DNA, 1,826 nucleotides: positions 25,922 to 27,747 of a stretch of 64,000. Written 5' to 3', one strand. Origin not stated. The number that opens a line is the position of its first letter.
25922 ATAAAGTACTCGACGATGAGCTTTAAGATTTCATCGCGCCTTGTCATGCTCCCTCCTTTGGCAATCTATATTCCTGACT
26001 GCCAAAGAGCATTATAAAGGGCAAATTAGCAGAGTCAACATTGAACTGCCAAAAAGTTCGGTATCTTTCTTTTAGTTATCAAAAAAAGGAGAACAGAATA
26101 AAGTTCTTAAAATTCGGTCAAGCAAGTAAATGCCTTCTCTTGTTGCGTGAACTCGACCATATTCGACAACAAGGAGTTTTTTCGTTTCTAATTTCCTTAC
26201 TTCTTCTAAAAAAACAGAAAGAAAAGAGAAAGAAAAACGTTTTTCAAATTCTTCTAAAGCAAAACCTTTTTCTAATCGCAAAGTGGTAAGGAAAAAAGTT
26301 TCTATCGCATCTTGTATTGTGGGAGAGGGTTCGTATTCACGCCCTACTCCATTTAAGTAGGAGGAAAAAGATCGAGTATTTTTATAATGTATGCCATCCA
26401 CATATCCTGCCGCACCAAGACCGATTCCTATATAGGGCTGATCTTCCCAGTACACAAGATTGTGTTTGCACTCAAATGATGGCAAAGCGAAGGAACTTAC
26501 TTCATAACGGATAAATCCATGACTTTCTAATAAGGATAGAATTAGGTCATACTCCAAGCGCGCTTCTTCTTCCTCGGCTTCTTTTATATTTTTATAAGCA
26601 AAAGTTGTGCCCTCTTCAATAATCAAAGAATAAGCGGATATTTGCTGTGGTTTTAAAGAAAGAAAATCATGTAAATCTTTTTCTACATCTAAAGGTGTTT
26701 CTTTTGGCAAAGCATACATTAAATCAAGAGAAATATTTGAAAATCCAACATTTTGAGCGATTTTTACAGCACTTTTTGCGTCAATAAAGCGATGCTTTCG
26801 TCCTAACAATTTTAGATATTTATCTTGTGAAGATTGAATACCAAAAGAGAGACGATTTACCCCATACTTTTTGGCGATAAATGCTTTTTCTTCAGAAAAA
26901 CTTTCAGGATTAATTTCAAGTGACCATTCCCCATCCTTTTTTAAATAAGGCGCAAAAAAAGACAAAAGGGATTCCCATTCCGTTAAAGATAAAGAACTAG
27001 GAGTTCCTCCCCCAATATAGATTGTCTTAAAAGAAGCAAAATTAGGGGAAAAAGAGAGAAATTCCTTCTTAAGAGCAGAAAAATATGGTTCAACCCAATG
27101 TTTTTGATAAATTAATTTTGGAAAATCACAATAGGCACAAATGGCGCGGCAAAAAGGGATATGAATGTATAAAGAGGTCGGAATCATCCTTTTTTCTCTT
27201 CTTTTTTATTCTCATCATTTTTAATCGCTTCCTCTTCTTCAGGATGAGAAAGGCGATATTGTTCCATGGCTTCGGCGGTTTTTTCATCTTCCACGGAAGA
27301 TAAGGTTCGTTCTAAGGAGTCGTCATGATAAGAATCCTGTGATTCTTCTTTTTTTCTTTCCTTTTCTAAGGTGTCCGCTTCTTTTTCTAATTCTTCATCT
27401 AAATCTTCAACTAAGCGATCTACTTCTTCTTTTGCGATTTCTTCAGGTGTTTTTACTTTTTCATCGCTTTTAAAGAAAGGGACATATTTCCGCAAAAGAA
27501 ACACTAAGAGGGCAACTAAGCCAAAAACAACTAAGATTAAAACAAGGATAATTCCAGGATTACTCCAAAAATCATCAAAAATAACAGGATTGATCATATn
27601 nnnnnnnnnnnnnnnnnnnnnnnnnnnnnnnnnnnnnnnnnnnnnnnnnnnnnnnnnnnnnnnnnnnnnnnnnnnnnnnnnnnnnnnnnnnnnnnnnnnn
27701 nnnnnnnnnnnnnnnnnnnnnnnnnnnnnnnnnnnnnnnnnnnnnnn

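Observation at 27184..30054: Three-gene insertion into the conserved lepA–hemW–hrcA array, including a degenerate Fic-fold/wHTH protein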

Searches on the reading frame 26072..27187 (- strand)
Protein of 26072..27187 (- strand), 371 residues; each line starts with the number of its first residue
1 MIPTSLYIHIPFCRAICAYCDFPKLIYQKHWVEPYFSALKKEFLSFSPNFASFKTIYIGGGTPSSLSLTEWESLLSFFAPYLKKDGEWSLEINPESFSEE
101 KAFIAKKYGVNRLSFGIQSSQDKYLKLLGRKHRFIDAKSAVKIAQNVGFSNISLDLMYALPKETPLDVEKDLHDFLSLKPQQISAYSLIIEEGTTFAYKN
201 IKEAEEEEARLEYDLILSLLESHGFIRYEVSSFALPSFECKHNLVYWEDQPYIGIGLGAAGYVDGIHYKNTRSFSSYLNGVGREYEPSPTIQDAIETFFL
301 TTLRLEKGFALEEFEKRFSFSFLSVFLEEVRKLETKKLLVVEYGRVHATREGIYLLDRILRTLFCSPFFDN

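Call 3: search_protein_families(library=pfam, proteins=[window:26072-27187:-], max_evalue=1)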
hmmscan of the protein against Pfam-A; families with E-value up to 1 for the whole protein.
window:26072-27187:- (371 aa): 3 families
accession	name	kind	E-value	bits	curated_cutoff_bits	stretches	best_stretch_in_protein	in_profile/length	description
PF04055.27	Radical_SAM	-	3.3e-23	83.1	29.5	1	7-174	1-165/166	Radical SAM superfamily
PF06969.22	HemN_C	-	1.1e-09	38.6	24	1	292-355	4-67/67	HemN C-terminal domain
PF08792.16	A2L_zn_ribbon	-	0.26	11.5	22.9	0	240-251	9-20/33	A2L zinc ribbon domain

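Call 4: search_protein_families(library=ncbifam, proteins=[window:26072-27187:-], max_evalue=1)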
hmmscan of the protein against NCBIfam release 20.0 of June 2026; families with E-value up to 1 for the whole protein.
window:26072-27187:- (371 aa): 26 families (the best 25 are shown)
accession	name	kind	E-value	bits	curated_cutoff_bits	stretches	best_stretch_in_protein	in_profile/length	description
TIGR00539.1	hemN_rel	equivalog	1.9e-80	270.7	205.4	1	5-340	2-346/361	radical SAM family heme chaperone HemW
NF004567.0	PRK05904.1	equivalog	3.2e-57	194.3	355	1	5-322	8-321/353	coproporphyrinogen III oxidase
NF005133.0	PRK06582.1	equivalog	8.3e-52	176.5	597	1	5-361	13-386/390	coproporphyrinogen III oxidase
NF006067.1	PRK08208.1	equivalog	5.7e-48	163.9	380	1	4-365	36-416/427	STM4012 family radical SAM protein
NF006385.0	PRK08629.1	equivalog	5e-43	147.5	355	1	6-364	55-414/439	coproporphyrinogen III oxidase family protein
TIGR04107.1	rSAM_HutW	equivalog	1.5e-41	142.6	400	1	5-293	41-341/419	heme anaerobic degradation radical SAM methyltransferase ChuW/HutW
TIGR03994.1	rSAM_HemZ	equivalog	6e-39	134.3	321.4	1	4-226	85-316/401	coproporphyrinogen dehydrogenase HemZ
TIGR00538.1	hemN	equivalog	1.5e-35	122.9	324.95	1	2-356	48-431/454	oxygen-independent coproporphyrinogen III oxidase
NF006060.0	PRK08207.1-3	equivalog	3.9e-32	111.7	653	1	5-205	151-360/477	coproporphyrinogen III oxidase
NF006064.0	PRK08207.2-2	equivalog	6.3e-32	111.2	504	1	5-228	146-378/465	coproporphyrinogen III oxidase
NF006061.0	PRK08207.1-4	equivalog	6e-26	91.3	702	1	5-227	175-409/501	coproporphyrinogen III oxidase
TIGR04419.1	no_iron_rSAM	equivalog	1.5e-25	90.5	300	1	50-261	39-255/378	HemN-related non-iron pseudo-SAM protein PsgB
NF006062.0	PRK08207.1-5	equivalog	1.7e-23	83.2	1007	1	5-204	150-359/476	coproporphyrinogen III oxidase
NF006066.0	PRK08207.2-5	equivalog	1.9e-23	82.9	1117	1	5-260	192-469/518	coproporphyrinogen III oxidase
NF006065.0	PRK08207.2-4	equivalog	1e-21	77.5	922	1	5-229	170-409/484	coproporphyrinogen III oxidase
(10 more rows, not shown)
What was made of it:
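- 26072..27187 (-): hemW (radical-SAM heme chaperone family): third gene of the conserved ficL-tm137-hemW unit. TIGR00539, E=1.9e-80 (call 4).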

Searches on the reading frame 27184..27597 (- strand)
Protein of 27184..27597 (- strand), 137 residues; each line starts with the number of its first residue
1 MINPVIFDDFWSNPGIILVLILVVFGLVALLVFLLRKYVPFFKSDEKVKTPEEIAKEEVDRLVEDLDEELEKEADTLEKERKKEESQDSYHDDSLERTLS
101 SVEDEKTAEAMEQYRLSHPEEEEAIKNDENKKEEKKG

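Call 3: search_protein_families(library=pfam, proteins=[window:27184-27597:-], max_evalue=1)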
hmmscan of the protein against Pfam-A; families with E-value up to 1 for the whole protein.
window:27184-27597:- (137 aa): 8 families
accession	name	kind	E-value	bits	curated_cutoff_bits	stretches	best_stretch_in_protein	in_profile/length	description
PF22251.1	PFF1_TM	-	0.0025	17.8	32.3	1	13-132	94-219/300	Vacuolar membrane protease, transmembrane domain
PF04791.21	LMBR1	-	0.0043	16.4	31.9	1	15-128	171-278/510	LMBR1-like membrane protein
PF09682.15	Phage_holin_6_1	-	0.01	16.6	24.9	1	17-77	6-65/101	Bacteriophage holin of superfamily 6 (Holin_LLH)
PF23933.1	DUF7269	-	0.087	13.3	29.1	1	20-109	27-112/162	Family of unknown function (DUF7269)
PF04689.18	S1FA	-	0.12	13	21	1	13-41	8-32/66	DNA binding protein S1FA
PF24871.1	Piezo_TM1-24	-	0.27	10.1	28.8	1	12-106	289-377/682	Piezo TM1-24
PF14851.11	FAM176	-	0.45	10.8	31.5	1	20-113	27-119/152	FAM176 family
PF19942.4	DUF6404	-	0.89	10.4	27.6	0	2-37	39-74/115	Family of unknown function (DUF6404)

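Call 4: search_protein_families(library=ncbifam, proteins=[window:27184-27597:-], max_evalue=1)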
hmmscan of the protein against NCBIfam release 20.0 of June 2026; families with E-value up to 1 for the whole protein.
window:27184-27597:- (137 aa): 5 families
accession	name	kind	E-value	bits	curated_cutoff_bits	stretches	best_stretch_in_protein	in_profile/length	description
TIGR04561.1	membra_charge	hypoth_equivalog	0.0017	18.5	30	1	17-84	13-81/82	TIGR04561 family membrane protein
NF047418.1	teichoic_AuxB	equivalog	0.0017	17.4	300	1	17-124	131-236/345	lipoteichoic acid stability factor AuxB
NF005929.0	PRK07946.1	equivalog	0.0052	16.5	157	1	15-132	74-193/204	Na(+)/H(+) antiporter subunit C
NF002899.0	PRK03449.1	equivalog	0.11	11.6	276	1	19-134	237-348/359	membrane protein insertase YidC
NF007178.0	PRK09609.1-3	equivalog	0.47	9.9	483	1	18-48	205-236/311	hypothetical protein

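Call 38: search_protein_families(library=padloc, proteins=[window:27184-27597:-], max_evalue=0.1)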
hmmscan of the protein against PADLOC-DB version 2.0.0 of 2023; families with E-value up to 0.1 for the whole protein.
window:27184-27597:- (137 aa): 0 families

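Call 40: search_protein_families(library=ncbifam, alignment_id=A3, max_evalue=0.01)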
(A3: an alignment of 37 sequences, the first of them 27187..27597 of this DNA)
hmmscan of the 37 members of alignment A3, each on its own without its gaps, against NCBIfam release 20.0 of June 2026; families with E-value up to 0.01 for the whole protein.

A. member 1, window:27187-27597:- (137 aa): 3 families
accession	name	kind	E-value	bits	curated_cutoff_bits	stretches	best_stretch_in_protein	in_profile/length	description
TIGR04561.1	membra_charge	hypoth_equivalog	0.0017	18.5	30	1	17-84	13-81/82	TIGR04561 family membrane protein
NF047418.1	teichoic_AuxB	equivalog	0.0017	17.4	300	1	17-124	131-236/345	lipoteichoic acid stability factor AuxB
NF005929.0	PRK07946.1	equivalog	0.0052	16.5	157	1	15-132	74-193/204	Na(+)/H(+) antiporter subunit C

B. families by the number of members that match (of 37 scanned): 20 families
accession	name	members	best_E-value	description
NF047418.1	teichoic_AuxB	8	0.0015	lipoteichoic acid stability factor AuxB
TIGR04561.1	membra_charge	5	0.00044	TIGR04561 family membrane protein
TIGR02209.1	ftsL_broad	2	0.00061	cell division protein FtsL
NF041422.1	VirB10_subf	2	0.0028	VirB10/TraB/TrbI family type IV secretion system protein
NF045844.1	BC85_0335_fam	2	0.0042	BC85_0335 family putative methyltransferase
NF011361.0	PRK14780.1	2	0.0048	lipoprotein signal peptidase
TIGR00939.1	2a57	2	0.0058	nucleoside Transporter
TIGR02205.1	septum_zipA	2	0.008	cell division protein ZipA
TIGR01477.1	RIFIN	1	0.00053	variant surface antigen, rifin family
NF010405.0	PRK13831.1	1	0.00057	IncP-type conjugal transfer protein TrbI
TIGR01167.1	LPXTG_anchor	1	0.0021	LPXTG cell wall anchor domain-containing protein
NF009302.0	PRK12659.1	1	0.0022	Na+/H+ antiporter subunit C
NF037978.1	T2SS_GspB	1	0.0024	type II secretion system assembly factor GspB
TIGR02772.2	Ku_bact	1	0.0042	non-homologous end joining protein Ku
NF042931.1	SAG1386_EF1546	1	0.005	SAG1386/EF1546 family surface-associated protein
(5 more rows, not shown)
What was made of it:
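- Tried and rejected: NCBIfam and Pfam for tm137 and mem247 (calls 3, 4, 40).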

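Call 51: find_homologous_proteins(query=A3, max_evalue=0.001)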
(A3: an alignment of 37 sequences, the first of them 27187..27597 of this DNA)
Query A3 (37 sequences) (137 aa, profile of the alignment): 238 proteins with E <= 0.001 among 8000 candidates; the best 120 are listed.
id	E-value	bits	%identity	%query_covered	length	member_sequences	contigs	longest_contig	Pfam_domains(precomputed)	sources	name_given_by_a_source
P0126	2.7e-38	148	42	93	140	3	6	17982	-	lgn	-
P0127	2.9e-38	148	37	91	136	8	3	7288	-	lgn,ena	-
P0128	4.3e-38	148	42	84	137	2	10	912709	-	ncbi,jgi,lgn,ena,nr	ncbi:MAG: hypothetical protein LKK13_03180 [Bacilli bacterium]|jgi:FtsZ-interacting cell division pr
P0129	1.7e-37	146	37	93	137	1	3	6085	-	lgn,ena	-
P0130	7.9e-37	144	38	99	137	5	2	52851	-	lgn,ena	-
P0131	8.4e-37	144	40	83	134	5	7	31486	-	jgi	jgi:FtsZ-interacting cell division protein ZipA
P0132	4.1e-36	141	40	71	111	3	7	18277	-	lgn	-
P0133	1.5e-35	140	38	91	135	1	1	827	-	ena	-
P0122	3.0e-35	139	100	100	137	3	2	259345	PF27867.1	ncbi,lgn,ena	-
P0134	5.2e-35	138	45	91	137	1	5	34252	-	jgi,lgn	jgi:hypothetical protein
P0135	1.1e-34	137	72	84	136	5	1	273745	-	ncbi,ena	-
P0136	1.8e-33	133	42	78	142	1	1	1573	-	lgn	-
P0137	4.8e-32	128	36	74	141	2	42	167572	-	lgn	-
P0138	2.6e-30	123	42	47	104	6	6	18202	-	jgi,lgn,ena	-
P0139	7.1e-30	121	44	41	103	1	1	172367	-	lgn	-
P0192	1.1e-23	101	52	39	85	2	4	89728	PF27867.1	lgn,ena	-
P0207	2.1e-20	91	51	42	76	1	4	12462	PF27867.1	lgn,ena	-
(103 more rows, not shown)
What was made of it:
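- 27184..27597 (-): tm137: 137-aa bitopic membrane protein with a short N-terminus, one transmembrane helix, basic residues after the helix, then a conserved acidic cytoplasmic tail (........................). It starts 2 nt after the FicL stop, and its stop overlaps the hemW start. At least 238 homologues, all named hypothetical or mis-named (call 51).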
